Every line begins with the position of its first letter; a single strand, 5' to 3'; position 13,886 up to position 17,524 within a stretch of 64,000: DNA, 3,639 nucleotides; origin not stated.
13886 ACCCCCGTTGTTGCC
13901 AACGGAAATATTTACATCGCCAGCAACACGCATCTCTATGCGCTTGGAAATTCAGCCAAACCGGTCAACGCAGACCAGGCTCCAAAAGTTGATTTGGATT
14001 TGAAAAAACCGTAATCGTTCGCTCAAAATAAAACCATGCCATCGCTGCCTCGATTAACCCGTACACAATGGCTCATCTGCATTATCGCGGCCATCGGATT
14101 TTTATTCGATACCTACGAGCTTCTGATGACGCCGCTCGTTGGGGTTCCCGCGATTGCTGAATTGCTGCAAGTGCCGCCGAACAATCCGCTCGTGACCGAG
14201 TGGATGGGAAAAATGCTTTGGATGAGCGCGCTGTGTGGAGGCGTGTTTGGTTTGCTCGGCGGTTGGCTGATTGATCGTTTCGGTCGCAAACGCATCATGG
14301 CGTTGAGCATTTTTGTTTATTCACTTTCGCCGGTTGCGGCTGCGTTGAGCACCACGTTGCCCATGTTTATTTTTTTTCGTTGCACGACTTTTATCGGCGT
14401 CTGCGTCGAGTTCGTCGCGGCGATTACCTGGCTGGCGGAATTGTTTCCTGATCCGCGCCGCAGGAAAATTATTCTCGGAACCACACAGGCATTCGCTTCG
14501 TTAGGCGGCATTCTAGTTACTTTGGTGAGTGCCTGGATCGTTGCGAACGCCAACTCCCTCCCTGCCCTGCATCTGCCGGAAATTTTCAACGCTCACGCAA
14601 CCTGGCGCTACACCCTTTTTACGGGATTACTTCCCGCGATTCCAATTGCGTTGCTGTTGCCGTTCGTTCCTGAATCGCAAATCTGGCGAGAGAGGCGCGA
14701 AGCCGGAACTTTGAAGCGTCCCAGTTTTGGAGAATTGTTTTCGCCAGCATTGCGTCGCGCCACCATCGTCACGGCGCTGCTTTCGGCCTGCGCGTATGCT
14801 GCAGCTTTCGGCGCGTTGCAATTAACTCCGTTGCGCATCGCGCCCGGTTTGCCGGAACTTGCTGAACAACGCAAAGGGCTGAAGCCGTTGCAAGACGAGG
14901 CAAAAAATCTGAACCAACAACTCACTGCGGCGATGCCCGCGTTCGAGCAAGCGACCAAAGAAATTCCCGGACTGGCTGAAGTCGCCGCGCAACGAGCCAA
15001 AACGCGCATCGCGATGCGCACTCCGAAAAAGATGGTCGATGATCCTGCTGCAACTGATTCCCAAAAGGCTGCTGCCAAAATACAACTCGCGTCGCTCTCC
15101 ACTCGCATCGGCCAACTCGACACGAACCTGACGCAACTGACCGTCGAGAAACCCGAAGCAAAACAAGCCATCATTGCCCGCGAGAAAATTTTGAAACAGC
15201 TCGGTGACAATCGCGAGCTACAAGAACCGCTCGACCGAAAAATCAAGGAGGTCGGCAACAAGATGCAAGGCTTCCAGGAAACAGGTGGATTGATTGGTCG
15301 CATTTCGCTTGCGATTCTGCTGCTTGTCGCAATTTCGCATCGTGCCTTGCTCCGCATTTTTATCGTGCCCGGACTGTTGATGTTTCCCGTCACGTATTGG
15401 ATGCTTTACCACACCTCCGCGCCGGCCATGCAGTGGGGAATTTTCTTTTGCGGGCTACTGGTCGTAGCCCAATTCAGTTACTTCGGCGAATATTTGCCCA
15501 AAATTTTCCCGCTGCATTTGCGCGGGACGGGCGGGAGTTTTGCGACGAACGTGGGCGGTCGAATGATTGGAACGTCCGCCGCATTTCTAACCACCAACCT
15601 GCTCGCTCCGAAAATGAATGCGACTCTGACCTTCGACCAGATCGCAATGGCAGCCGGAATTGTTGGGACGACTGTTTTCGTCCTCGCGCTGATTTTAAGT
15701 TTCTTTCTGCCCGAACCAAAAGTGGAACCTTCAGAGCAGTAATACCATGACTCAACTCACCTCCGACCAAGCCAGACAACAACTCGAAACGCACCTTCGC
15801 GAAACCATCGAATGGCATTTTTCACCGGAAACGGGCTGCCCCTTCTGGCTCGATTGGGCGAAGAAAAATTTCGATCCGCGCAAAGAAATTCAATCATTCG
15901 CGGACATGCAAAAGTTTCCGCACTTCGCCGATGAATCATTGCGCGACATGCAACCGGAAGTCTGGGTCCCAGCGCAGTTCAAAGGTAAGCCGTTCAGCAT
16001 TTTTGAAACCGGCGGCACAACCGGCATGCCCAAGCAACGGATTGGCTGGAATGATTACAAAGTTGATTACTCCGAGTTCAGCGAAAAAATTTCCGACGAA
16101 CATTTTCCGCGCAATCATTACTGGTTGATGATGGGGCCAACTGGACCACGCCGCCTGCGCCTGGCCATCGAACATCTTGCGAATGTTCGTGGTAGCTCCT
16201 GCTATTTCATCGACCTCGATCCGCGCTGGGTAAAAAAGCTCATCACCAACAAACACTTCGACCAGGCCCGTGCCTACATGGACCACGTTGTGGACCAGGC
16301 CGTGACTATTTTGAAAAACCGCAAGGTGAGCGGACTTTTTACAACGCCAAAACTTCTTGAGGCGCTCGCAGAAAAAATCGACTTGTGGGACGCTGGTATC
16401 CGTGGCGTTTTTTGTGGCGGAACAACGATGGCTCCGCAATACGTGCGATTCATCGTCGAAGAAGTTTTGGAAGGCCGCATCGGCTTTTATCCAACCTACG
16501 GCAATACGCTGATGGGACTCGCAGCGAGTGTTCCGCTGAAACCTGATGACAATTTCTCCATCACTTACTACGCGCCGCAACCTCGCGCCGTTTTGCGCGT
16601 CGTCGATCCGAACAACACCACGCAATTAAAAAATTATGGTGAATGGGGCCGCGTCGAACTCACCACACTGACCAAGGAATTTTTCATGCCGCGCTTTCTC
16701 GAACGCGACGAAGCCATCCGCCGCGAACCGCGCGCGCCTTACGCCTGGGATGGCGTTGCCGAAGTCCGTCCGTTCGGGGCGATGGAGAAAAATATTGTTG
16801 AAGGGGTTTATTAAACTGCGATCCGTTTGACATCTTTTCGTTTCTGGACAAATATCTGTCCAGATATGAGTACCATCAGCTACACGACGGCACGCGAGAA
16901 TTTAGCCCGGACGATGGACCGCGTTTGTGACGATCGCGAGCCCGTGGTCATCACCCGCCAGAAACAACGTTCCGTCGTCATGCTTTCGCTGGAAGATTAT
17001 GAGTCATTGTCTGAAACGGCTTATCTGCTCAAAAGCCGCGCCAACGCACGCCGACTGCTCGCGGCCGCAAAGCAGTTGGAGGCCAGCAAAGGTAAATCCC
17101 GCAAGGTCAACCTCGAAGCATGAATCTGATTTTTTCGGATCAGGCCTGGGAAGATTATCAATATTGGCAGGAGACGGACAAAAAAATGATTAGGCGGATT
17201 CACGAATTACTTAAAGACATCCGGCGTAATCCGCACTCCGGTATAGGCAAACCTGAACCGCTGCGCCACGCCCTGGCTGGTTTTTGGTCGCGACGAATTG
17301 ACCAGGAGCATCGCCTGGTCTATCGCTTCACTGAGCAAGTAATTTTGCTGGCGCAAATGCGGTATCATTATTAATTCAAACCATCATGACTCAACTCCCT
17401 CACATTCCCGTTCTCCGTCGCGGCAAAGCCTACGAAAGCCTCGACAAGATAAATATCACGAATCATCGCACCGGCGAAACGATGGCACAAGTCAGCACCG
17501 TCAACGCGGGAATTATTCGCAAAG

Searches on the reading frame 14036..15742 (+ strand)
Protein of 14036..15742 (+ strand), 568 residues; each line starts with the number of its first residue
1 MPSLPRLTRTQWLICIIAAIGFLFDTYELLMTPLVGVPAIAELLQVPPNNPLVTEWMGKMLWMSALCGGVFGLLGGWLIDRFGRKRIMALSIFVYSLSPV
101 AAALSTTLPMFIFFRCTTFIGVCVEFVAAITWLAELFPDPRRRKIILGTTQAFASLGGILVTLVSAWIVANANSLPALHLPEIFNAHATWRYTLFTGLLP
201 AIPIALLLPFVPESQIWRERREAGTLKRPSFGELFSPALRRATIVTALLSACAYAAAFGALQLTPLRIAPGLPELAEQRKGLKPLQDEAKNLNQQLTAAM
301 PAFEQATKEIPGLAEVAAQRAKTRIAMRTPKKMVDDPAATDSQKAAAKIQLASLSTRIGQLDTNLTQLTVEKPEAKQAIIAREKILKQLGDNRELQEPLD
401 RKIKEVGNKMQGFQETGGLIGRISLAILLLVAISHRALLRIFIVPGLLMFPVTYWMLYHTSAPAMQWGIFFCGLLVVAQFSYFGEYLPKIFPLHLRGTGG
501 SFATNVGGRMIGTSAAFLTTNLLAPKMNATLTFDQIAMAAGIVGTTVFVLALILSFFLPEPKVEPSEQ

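Call 4: search_protein_families(library=pfam, proteins=[window:14036-15742:+], max_evalue=0.01)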
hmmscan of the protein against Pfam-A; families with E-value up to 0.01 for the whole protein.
window:14036-15742:+ (568 aa): 2 families
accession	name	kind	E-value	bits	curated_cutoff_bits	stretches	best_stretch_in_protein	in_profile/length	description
PF07690.21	MFS_1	-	1.9e-21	76.8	33.4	1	60-266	37-227/347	Major Facilitator Superfamily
PF00083.30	Sugar_tr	-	6.3e-16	58.7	22.3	1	64-217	54-197/452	Sugar (and other) transporter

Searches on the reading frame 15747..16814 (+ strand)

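Call 4: search_protein_families(library=pfam, proteins=[window:15747-16814:+], max_evalue=0.01)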
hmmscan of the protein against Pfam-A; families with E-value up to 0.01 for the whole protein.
window:15747-16814:+ (355 aa): 1 family
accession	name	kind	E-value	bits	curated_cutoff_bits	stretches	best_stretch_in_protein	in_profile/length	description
PF00501.34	AMP-binding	-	3.6e-07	29.8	29.9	1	184-292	247-362/384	AMP-binding enzyme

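Call 68: search_protein_families(library=ncbifam, proteins=[window:15747-16814:+], max_evalue=0.01)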
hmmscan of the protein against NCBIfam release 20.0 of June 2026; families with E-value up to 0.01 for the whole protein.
window:15747-16814:+ (355 aa): 5 families
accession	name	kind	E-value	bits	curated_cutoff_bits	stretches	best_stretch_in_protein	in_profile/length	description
TIGR03335.1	F390_ftsA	equivalog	4e-11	42.3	458.7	1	13-110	18-117/445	coenzyme F390 synthetase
NF045666.1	DVU1553_fam_AMP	equivalog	1.1e-08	34.5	300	1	181-311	170-295/331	DVU_1553 family AMP-dependent CoA ligase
NF004837.0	PRK06187.1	subfamily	0.00018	19.9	476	1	182-305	249-377/531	long-chain-fatty-acid--CoA ligase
TIGR02155.1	PA_CoA_ligase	equivalog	0.002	16.7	646.3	0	39-96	36-91/422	phenylacetate--CoA ligase PaaK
NF041878.1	paak_haloarch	equivalog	0.0083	14.7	700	0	8-97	12-97/427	phenylacetate--CoA ligase PaaK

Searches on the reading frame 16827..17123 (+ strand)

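Call 4: search_protein_families(library=pfam, proteins=[window:16827-17123:+], max_evalue=0.01)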
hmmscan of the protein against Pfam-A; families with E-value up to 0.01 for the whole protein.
window:16827-17123:+ (98 aa): 2 families
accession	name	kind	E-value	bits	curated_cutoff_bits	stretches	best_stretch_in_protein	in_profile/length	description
PF02604.26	PhdYeFM_antitox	-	2.8e-24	85.1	29.8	1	14-86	1-73/74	Antitoxin Phd_YefM, type II toxin-antitoxin system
PF12910.14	PHD_like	-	0.0045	17.4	27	1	15-70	3-58/141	Antitoxin of toxin-antitoxin, RelE / RelB, TA system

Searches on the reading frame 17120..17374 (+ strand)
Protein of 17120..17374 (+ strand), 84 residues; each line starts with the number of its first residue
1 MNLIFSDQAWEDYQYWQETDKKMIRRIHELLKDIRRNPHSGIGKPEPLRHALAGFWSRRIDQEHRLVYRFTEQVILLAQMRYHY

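Call 4: search_protein_families(library=pfam, proteins=[window:17120-17374:+], max_evalue=0.01)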
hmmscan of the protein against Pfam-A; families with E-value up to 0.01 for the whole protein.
window:17120-17374:+ (84 aa): 2 families
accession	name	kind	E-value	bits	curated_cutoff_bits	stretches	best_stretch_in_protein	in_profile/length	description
PF06769.20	YoeB_toxin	-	4.9e-38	129.5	27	1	5-84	1-80/80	YoeB-like toxin of bacterial type II toxin-antitoxin system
PF05016.21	ParE_toxin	-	5.1e-06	27.4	23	1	4-76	2-79/89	ParE toxin of type II toxin-antitoxin system, parDE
